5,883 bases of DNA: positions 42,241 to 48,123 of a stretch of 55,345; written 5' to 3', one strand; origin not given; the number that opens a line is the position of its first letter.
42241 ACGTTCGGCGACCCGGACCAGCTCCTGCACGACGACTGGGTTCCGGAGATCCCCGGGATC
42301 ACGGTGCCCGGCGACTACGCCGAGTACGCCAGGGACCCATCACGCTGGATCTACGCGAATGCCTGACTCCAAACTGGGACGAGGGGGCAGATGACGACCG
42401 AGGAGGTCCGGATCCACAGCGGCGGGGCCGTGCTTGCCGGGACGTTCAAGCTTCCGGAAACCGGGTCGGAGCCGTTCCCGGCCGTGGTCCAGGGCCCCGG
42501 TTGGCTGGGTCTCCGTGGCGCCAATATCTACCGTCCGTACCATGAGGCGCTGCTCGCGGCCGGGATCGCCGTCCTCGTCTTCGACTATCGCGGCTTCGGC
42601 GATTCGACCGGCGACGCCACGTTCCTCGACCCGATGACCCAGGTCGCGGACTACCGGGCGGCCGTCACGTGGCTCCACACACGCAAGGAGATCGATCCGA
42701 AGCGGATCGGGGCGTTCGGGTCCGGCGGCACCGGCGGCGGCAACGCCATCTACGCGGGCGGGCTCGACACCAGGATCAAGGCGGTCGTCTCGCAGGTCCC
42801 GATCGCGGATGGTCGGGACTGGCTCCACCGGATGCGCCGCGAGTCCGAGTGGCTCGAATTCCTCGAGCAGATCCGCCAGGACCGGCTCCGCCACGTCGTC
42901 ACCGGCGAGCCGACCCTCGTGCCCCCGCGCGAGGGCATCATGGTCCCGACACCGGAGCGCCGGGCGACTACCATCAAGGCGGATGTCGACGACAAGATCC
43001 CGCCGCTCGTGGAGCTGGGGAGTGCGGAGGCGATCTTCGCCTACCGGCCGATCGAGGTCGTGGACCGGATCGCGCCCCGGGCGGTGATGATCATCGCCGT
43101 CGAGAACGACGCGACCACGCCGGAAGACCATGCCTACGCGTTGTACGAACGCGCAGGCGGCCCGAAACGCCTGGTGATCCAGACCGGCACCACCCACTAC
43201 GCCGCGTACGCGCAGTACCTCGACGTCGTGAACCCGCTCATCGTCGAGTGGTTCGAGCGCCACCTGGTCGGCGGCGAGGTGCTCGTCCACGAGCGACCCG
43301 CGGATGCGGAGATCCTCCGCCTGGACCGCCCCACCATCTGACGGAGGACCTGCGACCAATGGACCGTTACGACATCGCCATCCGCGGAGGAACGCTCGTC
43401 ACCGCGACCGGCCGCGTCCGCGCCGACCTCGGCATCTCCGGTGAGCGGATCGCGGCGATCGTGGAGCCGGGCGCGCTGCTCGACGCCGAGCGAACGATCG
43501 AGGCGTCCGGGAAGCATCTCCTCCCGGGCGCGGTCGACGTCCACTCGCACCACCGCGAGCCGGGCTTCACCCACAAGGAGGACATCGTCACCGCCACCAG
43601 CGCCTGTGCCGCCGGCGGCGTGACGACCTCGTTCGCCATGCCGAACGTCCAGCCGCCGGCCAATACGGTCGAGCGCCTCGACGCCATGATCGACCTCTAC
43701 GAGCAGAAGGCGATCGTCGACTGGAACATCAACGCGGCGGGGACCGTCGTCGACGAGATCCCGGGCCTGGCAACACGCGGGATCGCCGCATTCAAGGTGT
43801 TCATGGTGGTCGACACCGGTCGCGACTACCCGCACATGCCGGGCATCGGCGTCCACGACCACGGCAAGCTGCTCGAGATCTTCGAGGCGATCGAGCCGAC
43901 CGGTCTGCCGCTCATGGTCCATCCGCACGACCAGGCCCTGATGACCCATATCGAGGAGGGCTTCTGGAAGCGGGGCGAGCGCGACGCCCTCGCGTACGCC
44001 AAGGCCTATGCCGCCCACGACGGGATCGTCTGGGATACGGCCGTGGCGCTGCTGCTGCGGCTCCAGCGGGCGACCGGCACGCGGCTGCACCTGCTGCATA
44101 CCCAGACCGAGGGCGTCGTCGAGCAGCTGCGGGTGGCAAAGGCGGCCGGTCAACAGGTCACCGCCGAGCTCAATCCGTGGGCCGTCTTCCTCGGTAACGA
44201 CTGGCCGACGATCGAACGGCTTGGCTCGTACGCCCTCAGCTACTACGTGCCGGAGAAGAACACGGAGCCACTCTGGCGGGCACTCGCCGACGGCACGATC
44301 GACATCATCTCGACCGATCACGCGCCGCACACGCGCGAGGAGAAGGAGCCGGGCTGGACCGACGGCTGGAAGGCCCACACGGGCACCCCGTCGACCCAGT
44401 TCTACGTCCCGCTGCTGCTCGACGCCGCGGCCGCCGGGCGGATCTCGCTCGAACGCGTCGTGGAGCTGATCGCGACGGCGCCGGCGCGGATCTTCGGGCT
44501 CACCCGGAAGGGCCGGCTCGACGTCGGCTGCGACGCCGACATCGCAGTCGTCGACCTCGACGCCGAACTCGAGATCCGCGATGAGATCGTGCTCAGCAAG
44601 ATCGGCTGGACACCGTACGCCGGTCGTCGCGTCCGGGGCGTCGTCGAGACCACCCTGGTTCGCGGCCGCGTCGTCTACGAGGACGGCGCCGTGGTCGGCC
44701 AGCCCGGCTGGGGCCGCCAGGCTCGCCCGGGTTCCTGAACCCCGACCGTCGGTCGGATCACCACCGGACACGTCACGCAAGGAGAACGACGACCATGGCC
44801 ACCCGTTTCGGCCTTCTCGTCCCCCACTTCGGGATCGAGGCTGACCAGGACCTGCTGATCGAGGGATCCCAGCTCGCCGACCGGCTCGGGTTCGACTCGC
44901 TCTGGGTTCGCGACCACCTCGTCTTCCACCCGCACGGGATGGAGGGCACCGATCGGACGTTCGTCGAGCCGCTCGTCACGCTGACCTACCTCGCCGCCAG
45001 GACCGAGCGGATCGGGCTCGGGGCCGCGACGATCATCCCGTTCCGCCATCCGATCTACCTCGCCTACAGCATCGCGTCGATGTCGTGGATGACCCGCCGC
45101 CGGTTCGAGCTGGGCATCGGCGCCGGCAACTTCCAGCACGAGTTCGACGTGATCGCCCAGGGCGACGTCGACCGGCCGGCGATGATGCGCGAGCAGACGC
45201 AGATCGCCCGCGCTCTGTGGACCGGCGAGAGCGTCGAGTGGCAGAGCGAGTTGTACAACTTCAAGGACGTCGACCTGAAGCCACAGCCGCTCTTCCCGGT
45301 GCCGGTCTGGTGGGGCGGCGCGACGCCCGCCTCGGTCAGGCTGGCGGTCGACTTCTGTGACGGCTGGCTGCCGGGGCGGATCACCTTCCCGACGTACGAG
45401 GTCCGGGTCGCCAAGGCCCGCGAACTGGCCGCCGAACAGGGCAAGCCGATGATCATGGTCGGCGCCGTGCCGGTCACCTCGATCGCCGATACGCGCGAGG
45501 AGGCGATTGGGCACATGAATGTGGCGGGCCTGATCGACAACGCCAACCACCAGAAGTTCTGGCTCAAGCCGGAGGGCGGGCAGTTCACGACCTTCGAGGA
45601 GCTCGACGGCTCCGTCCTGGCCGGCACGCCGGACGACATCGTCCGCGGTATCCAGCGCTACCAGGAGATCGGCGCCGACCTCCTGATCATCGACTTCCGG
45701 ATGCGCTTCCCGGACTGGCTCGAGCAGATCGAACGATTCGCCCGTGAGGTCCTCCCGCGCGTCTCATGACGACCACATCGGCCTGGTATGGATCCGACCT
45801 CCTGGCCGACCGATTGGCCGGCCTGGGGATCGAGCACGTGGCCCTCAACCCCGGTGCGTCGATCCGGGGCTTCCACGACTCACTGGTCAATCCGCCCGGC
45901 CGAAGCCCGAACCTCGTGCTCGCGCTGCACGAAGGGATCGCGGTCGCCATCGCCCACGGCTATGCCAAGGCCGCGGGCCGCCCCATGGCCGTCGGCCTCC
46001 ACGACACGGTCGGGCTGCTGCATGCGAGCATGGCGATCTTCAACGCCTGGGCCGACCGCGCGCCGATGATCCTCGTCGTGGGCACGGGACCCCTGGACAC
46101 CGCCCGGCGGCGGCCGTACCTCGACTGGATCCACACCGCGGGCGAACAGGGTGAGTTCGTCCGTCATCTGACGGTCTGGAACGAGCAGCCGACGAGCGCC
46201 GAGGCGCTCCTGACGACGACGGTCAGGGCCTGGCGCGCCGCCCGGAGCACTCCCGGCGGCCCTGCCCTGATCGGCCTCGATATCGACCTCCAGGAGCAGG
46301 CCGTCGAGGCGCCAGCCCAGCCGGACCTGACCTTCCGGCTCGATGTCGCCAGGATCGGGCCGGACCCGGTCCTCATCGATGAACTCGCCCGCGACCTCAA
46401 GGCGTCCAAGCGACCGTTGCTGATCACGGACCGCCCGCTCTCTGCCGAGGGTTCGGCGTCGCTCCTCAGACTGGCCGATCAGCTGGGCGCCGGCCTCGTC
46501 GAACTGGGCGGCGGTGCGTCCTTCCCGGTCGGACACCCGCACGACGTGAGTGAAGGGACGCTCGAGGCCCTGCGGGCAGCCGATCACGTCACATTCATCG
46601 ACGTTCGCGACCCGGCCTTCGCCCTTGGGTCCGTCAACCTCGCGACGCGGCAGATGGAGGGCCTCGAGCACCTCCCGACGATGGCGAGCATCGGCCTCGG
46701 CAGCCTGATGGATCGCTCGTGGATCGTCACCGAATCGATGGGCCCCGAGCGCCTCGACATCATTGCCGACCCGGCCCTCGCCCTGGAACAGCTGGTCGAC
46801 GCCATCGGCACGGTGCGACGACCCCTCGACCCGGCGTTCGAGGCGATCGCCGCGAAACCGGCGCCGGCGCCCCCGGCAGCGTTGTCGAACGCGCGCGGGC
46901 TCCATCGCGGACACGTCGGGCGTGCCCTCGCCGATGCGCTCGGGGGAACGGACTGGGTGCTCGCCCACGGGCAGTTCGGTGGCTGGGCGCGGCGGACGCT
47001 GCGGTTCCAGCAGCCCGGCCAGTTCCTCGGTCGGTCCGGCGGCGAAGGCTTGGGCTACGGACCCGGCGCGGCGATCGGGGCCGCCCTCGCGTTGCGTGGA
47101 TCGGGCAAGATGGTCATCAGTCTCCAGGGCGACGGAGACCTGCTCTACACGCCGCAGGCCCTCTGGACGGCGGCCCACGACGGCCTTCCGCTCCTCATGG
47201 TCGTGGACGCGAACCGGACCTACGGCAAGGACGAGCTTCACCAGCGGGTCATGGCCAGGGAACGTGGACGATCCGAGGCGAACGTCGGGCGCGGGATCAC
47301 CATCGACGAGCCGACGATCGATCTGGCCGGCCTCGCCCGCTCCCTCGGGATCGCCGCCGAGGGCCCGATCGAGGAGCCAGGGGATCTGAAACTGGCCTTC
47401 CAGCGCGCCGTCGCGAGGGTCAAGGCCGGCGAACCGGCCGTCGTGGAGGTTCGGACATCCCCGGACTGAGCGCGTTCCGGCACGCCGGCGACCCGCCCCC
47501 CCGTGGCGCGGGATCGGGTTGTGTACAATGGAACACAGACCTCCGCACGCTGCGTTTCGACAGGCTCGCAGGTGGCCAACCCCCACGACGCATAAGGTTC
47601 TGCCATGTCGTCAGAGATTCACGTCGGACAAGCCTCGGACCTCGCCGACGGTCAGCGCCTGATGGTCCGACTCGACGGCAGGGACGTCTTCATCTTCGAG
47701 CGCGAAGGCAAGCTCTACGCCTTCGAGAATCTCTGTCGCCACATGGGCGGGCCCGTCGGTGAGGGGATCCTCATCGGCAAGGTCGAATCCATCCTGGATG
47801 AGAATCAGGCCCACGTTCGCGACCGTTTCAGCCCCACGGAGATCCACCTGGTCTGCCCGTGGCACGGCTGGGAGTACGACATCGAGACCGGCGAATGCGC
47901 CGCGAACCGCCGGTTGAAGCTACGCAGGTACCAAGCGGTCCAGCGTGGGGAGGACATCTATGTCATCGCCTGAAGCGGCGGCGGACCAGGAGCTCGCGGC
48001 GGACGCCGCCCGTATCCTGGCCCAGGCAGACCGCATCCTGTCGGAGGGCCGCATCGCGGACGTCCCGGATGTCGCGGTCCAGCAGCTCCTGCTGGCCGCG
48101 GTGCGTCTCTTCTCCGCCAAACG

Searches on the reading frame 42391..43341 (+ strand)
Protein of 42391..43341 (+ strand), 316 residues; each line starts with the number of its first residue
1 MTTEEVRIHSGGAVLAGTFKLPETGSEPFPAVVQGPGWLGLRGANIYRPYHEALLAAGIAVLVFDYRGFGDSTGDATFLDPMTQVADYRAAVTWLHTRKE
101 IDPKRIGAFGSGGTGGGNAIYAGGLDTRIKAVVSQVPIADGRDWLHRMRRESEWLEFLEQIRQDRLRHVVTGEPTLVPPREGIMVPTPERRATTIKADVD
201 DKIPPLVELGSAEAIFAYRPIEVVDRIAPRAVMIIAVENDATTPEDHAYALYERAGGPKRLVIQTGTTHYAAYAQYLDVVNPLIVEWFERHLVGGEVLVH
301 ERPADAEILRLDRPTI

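Call 76: search_protein_families(library=pfam, proteins=[window:42391-43341:+], max_evalue=0.0001)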
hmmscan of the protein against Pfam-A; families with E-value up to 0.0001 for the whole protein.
window:42391-43341:+ (316 aa): 7 families
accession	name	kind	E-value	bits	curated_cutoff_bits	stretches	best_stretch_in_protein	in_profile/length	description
PF02129.25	Peptidase_S15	-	1.9e-13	51.1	23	1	12-266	2-258/262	X-Pro dipeptidyl-peptidase (S15 family)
PF05448.18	AXE1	-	7.1e-09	35.3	21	0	89-138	161-209/321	Acetyl xylan esterase (AXE1)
PF00326.27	Peptidase_S9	-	4.8e-07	29.9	22.6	0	54-155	9-112/213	Prolyl oligopeptidase family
PF12697.13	Abhydrolase_6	-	1.5e-06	29.5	26.3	1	52-273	21-208/217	Alpha/beta hydrolase family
PF12146.15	Hydrolase_4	-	5.9e-06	26.2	27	1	45-256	18-218/239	Serine aminopeptidase, S33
PF12740.14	PETase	-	1.1e-05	25.5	28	0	16-144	41-164/263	PET hydrolase-like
PF00561.26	Abhydrolase_1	-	3.4e-05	24.1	25.8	0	32-151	3-116/245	alpha/beta hydrolase fold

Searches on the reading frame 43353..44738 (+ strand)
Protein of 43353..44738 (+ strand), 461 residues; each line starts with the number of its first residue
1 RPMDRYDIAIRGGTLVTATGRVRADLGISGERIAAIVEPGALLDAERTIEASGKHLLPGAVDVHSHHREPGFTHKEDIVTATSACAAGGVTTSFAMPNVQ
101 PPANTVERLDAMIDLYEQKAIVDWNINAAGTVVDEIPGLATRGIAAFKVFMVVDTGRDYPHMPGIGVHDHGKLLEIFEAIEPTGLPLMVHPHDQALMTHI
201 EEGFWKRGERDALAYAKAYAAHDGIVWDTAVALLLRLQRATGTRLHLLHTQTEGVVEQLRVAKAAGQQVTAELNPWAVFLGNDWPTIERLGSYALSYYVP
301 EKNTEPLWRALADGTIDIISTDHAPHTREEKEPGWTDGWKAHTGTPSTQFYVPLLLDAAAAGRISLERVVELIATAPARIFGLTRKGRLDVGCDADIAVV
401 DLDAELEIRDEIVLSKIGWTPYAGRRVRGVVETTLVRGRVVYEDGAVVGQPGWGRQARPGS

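Call 76: search_protein_families(library=pfam, proteins=[window:43353-44738:+], max_evalue=0.0001)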
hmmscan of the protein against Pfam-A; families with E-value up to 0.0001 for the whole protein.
window:43353-44738:+ (461 aa): 2 families
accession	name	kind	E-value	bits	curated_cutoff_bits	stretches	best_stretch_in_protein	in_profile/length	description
PF01979.26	Amidohydro_1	-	1.1e-20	74.6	25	1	56-441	2-345/345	Amidohydrolase family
PF07969.17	Amidohydro_3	-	6.8e-14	52.6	29.7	1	253-442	316-472/472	Amidohydrolase family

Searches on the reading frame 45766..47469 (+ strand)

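Call 3: search_protein_families(library=pfam, proteins=[window:45766-47469:+], max_evalue=0.01)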
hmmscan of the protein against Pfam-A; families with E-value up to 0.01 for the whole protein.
window:45766-47469:+ (567 aa): 3 families
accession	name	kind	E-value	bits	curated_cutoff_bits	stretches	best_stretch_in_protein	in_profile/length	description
PF02775.26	TPP_enzyme_C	-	4.7e-24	85.3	21.9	1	402-562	3-151/151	Thiamine pyrophosphate enzyme, C-terminal TPP binding domain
PF02776.23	TPP_enzyme_N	-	3.8e-22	78.7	26.8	1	9-114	3-106/119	Thiamine pyrophosphate enzyme, N-terminal TPP binding domain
PF00205.28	TPP_enzyme_M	-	0.0089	16.2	30.4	0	204-272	1-78/137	Thiamine pyrophosphate enzyme, central domain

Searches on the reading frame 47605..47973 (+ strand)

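Call 3: search_protein_families(library=pfam, proteins=[window:47605-47973:+], max_evalue=0.01)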
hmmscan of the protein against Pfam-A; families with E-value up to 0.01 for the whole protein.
window:47605-47973:+ (122 aa): 3 families
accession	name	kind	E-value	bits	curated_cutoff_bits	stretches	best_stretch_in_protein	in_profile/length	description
PF00355.32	Rieske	-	4.8e-17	62.1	20.3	1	5-104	3-81/88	Rieske [2Fe-2S] domain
PF13806.12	Rieske_2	-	1.3e-09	38.4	27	1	6-120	4-103/104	Rieske-like [2Fe-2S] domain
PF22543.2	Rieske_4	-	2.4e-08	34.7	28.4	1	6-98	2-77/119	Soluble Rieske-type ferredoxin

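Call 4: search_protein_families(library=padloc, proteins=[window:47605-47973:+], max_evalue=0.01)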
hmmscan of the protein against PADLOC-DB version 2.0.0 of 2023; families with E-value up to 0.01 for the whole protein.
window:47605-47973:+ (122 aa): 0 families

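Call 5: search_protein_families(library=ncbifam, proteins=[window:47605-47973:+], max_evalue=0.01)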
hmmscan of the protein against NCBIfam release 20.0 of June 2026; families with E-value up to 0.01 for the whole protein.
window:47605-47973:+ (122 aa): 7 families
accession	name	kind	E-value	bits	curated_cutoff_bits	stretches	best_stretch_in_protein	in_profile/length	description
TIGR02378.1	nirD_assim_sml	equivalog_domain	1.4e-11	44.5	74.65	2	79-120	62-103/105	nitrite reductase small subunit NirD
NF042948.2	3PPDioc_HcaC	equivalog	2.8e-07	30.8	150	1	4-56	3-55/105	3-phenylpropionate/cinnamic acid dioxygenase ferredoxin subunit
NF007422.0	PRK09965.1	equivalog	4.3e-06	26.7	113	1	4-58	3-56/106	bifunctional 3-phenylpropionate/cinnamic acid dioxygenase ferredoxin subunit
NF041683.1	ant_diox_AndAb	equivalog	6.6e-06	26.3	150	1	6-56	4-54/100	anthranilate 1,2-dioxygenase ferredoxin subunit AndAb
NF041174.1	SDX_Thmprot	equivalog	3.1e-05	24.1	170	1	13-52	11-51/109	sulredoxin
NF052579.1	BetMthstMoxSdmAMthl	equivalog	0.00071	18.6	600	0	10-98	24-91/351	4beta-methylsterol monooxygenase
NF058607.1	GlBtMonoOxGbcA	equivalog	0.0021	16.6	670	0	19-50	72-104/420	glycine betaine monooxygenase oxygenase subunit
